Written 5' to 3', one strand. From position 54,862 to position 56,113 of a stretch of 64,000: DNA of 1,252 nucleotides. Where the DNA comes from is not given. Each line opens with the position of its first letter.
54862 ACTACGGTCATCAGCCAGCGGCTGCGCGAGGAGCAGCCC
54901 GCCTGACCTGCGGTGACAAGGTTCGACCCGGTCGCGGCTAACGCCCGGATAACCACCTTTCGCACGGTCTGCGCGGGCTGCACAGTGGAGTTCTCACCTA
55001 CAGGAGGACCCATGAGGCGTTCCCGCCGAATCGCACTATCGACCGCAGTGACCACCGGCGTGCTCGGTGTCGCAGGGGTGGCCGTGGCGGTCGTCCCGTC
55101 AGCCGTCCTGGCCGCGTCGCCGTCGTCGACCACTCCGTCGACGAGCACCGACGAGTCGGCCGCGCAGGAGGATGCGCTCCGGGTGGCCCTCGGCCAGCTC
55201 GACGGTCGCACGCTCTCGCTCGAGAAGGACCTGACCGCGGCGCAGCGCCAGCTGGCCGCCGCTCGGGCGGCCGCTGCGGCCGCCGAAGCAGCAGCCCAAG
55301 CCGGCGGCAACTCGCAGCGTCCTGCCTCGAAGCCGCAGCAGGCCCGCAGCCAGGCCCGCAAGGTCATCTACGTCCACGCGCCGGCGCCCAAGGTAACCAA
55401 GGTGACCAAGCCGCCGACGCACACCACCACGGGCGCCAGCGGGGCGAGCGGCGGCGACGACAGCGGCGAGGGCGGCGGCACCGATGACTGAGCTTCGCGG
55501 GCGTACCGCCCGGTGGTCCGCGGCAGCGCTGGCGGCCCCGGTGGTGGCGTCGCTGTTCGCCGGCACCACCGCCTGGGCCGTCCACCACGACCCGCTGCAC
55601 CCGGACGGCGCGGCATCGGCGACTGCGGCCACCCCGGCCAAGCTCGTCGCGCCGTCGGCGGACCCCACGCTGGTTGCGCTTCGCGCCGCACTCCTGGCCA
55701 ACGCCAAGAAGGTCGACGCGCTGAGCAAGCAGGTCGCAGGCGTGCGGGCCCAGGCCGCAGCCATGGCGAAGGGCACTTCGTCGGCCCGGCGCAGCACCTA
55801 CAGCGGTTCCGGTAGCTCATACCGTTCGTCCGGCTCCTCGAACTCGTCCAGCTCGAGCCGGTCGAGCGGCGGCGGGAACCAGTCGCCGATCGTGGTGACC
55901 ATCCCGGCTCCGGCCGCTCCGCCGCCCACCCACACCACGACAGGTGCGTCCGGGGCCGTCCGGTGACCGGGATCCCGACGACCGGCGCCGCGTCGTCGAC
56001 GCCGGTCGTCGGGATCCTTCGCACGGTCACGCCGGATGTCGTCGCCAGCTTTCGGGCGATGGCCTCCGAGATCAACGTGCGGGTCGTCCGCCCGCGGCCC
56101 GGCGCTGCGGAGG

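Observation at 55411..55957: Identical 12-aa tail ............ in two otherwise divergent tandem paralogues, encoded with 8 of 12 codons different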

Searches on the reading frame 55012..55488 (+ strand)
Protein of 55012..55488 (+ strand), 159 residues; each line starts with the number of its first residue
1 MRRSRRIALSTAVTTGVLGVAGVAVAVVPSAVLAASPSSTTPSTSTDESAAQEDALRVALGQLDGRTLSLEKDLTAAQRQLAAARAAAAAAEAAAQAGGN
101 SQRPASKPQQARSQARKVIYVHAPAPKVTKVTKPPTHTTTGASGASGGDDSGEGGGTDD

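Call 3: search_protein_families(library=pfam, proteins=[window:55012-55488:+], max_evalue=0.1)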
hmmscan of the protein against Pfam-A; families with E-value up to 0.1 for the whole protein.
window:55012-55488:+ (159 aa): 3 families
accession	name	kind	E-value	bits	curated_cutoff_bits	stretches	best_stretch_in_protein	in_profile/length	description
PF01499.21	Herpes_UL25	-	0.055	12.5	25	1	42-113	40-113/555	Herpesvirus UL25 family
PF04829.18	PT-VENN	-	0.066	13.8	20.3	1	72-102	2-32/52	Pre-toxin domain with VENN motif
PF16602.10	USP19_linker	-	0.079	13.9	30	1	8-55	8-56/121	Linker region of USP19 deubiquitinase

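Call 25: search_protein_families(library=ncbifam, proteins=[window:55012-55488:+], max_evalue=1)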
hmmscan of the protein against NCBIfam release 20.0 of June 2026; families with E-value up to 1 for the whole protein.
window:55012-55488:+ (159 aa): 3 families
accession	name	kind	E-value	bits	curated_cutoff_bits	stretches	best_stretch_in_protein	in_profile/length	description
NF041221.1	BagZ_FevE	exception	0.075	13.2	200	1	17-71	7-62/122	bagremycin/ferroverdin biosynthesis copper chaperon BagZ/FevE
TIGR02862.1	spore_BofA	subfamily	0.17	12.3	53.35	1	7-28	57-78/83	pro-sigmaK processing inhibitor BofA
NF046104.1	PptglHdxlasePcsB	equivalog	0.17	11.1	450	1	51-129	191-274/400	peptidoglycan hydrolase PcsB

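Call 60: find_homologous_proteins(query=window:55012-55488:+, max_evalue=0.01)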
Query window:55012-55488:+ (159 aa): 7 proteins with E <= 0.01 among 7092 candidates.
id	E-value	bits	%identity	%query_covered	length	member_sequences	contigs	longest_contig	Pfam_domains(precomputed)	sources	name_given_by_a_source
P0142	2.2e-35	140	60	88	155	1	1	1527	-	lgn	-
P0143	5.4e-34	136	55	80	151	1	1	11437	-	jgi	jgi:hypothetical protein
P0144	8.0e-34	135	52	79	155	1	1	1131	-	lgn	-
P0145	2.2e-33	134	58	88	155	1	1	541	-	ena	-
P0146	7.3e-22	96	54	92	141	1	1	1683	-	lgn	-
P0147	9.3e-11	60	45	55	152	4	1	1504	-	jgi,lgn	-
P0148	8.9e-6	44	74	12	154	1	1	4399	-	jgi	jgi:hypothetical protein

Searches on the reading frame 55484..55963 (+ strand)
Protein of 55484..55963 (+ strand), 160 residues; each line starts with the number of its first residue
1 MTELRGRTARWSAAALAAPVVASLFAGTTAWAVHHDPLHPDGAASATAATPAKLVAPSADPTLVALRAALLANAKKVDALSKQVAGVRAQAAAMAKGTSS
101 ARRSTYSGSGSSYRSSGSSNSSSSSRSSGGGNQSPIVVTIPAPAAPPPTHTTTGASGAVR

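Call 3: search_protein_families(library=pfam, proteins=[window:55484-55963:+], max_evalue=0.1)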
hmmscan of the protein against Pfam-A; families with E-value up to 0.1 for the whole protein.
window:55484-55963:+ (160 aa): 1 family
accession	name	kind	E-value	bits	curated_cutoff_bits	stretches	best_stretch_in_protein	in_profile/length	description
PF05308.16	Mito_fiss_reg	-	0.013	16.2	26.3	1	72-149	117-186/244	Mitochondrial fission regulator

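Call 11: find_homologous_proteins(query=window:55484-55963:+, max_evalue=0.01)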
Query window:55484-55963:+ (160 aa): 21 proteins with E <= 0.01 among 2264 candidates.
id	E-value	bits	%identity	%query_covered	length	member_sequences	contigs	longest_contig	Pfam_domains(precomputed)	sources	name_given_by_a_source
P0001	1.1e-87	309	100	100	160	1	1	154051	-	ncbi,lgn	-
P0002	5.4e-52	194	70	99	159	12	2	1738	-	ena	-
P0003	1.9e-49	185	65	99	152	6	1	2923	-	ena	-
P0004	2.3e-45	172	63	99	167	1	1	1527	-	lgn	-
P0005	7.8e-45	170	64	100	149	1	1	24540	-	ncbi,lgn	-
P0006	2.6e-41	159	67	51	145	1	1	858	-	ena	-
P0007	8.4e-41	157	77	64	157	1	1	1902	-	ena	-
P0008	1.0e-35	141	56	99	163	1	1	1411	-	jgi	jgi:uncharacterized membrane protein YgcG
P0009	4.8e-34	135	80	16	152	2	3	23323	-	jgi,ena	jgi:hypothetical protein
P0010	7.0e-34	135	51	37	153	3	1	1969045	-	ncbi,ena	-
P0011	6.2e-30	122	60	51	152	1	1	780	-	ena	-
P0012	9.0e-28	115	62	57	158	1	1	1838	-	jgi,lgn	jgi:hypothetical protein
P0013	1.8e-27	114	75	33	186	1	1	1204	-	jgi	jgi:hypothetical protein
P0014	2.2e-27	114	60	50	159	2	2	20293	-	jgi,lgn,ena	jgi:hypothetical protein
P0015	2.5e-26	110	56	50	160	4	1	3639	-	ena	-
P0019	1.2e-14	73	46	45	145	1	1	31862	-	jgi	jgi:hypothetical protein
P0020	6.9e-7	47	61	23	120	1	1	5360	-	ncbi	-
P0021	3.8e-6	45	34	98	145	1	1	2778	-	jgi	jgi:hypothetical protein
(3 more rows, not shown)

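Call 25: search_protein_families(library=ncbifam, proteins=[window:55484-55963:+], max_evalue=1)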
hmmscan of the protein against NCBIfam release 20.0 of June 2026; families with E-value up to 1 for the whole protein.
window:55484-55963:+ (160 aa): 1 family
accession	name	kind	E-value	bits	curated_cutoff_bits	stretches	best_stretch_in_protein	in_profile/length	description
TIGR03393.1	indolpyr_decarb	equivalog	0.13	10.9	946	1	16-117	163-264/539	indolepyruvate decarboxylase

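Call 28: find_encoding_contigs(protein=P0019, flank=6000, max_places=2)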
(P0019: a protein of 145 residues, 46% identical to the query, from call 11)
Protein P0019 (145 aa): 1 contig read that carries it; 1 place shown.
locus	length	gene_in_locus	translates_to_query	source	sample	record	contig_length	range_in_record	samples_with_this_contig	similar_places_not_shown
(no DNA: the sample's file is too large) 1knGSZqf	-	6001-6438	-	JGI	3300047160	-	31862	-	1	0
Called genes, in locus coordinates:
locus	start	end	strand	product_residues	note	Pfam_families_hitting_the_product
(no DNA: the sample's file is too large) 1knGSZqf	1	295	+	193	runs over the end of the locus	-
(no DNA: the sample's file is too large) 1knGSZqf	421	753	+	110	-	-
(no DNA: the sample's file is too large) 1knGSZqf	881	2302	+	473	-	PF00672:HAMP, PF00512:HisKA, PF02518:HATPase_c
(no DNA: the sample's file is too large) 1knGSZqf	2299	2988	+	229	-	PF00072:Response_reg, PF00486:Trans_reg_C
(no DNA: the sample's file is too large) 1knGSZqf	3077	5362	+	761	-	PF00122:E1-E2_ATPase, PF00702:Hydrolase, PF01814:Hemerythrin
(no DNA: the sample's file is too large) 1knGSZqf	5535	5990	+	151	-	-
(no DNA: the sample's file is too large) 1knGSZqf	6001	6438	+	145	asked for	-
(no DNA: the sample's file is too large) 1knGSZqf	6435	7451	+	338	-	PF02424:ApbE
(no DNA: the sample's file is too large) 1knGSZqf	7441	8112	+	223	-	-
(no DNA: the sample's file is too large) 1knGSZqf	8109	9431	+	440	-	PF01512:Complex1_51K, PF10589:NADH_4Fe-4S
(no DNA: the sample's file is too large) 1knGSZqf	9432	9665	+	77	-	PF13459:Fer4_15 (weak)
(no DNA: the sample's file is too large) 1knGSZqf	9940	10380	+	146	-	-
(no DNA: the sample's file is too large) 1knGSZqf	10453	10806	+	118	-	?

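Call 29: find_encoding_contigs(protein=P0021, flank=6000, max_places=2)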
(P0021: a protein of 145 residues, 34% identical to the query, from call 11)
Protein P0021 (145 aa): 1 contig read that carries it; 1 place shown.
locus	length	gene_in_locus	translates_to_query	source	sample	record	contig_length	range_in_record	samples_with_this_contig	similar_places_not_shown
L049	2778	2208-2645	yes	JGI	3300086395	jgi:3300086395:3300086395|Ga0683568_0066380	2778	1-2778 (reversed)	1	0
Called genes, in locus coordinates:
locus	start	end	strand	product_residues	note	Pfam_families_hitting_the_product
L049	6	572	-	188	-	PF01169:GDT1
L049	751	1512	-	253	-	PF00795:CN_hydrolase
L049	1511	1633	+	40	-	-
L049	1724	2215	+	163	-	-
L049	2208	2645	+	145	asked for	-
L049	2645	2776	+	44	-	?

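Call 30: find_encoding_contigs(protein=P0020, flank=6000, max_places=2)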
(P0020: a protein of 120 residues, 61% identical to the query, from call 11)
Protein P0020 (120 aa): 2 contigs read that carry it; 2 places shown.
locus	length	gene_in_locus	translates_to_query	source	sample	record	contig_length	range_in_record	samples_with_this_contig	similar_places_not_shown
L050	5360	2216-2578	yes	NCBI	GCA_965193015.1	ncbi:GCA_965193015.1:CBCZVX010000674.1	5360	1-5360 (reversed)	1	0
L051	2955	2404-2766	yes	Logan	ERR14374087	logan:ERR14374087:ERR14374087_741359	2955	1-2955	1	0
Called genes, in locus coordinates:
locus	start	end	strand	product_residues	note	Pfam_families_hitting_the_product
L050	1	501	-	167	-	?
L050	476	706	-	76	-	-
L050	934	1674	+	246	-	-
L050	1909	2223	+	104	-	-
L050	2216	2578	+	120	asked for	-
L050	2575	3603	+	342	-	PF02424:ApbE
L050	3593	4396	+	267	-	-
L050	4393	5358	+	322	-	?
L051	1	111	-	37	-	?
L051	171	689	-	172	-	PF21806:DUF6879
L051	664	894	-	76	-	-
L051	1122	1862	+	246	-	-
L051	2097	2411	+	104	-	-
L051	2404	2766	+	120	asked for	-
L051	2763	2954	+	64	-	?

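Call 41: predict_structure(alignment_id=A1)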
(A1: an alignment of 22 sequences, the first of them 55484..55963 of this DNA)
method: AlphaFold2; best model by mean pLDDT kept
length: 160 residues; sequences in the alignment: 22
mean_pLDDT: 58.2   pTM: 0.27
mean pLDDT of the five models: 58.2, 57.4, 56.4, 55.1, 52.7
residues with pLDDT >= 90: 6; 70-90: 34; 50-70: 45; < 50: 75
segments of 3 or more residues with pLDDT < 50: 1-4, 6-32, 34-36, 41-56, 109-114, 124-132, 156-160
pLDDT, mean of each block of 10 residues (from residue 1): 45 44 46 48 44 52 81 89 89 70 53 48 46 56 69 51
secondary structure, 60 per line:
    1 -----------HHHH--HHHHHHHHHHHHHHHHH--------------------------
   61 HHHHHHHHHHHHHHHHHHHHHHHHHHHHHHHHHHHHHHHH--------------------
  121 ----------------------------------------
elements in order: H12-15 H18-34 H61-100

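Call 61: list_cluster_members(proteins=[P0001, P0022])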
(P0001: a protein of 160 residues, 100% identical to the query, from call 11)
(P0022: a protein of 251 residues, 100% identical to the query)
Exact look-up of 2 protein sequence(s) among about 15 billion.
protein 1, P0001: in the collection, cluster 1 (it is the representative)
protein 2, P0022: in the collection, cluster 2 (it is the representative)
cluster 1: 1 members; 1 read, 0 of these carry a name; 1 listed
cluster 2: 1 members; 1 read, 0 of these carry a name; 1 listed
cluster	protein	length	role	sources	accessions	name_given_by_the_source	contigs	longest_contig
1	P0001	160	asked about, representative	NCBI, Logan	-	-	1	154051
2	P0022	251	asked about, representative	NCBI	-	-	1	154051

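Call 73: search_protein_representatives(alignment_id=A1)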
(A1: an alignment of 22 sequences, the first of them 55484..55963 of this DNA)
Query: 22 sequences, 150 profile positions. Proteins with E-value up to 0.001 (for the whole library): 235; up to 1e-10: 99; up to 1e-30: 8. The best 150 are listed.
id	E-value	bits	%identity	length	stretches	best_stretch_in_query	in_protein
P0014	1.1e-46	175.4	-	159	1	1-149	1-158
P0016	1.5e-43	165.2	-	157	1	1-150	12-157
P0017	3.8e-40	154.1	-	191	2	1-124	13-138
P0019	1.0e-37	146.2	-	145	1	8-150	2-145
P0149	1.6e-36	142.4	-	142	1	1-150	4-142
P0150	6.4e-33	130.7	-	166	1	1-150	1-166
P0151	9.8e-33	130.1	-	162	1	1-148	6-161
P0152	4.0e-32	128.1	-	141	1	1-146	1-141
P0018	2.9e-30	122.1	-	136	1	20-149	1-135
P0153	4.1e-27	111.8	-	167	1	1-148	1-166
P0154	8.9e-27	110.8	-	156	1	1-150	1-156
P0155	7.7e-26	107.7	-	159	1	1-150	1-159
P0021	3.2e-25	105.7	-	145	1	1-146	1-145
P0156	7.7e-25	104.5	-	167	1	1-146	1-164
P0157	8.2e-25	104.4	-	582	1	1-111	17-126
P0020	1.6e-24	103.4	-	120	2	1-85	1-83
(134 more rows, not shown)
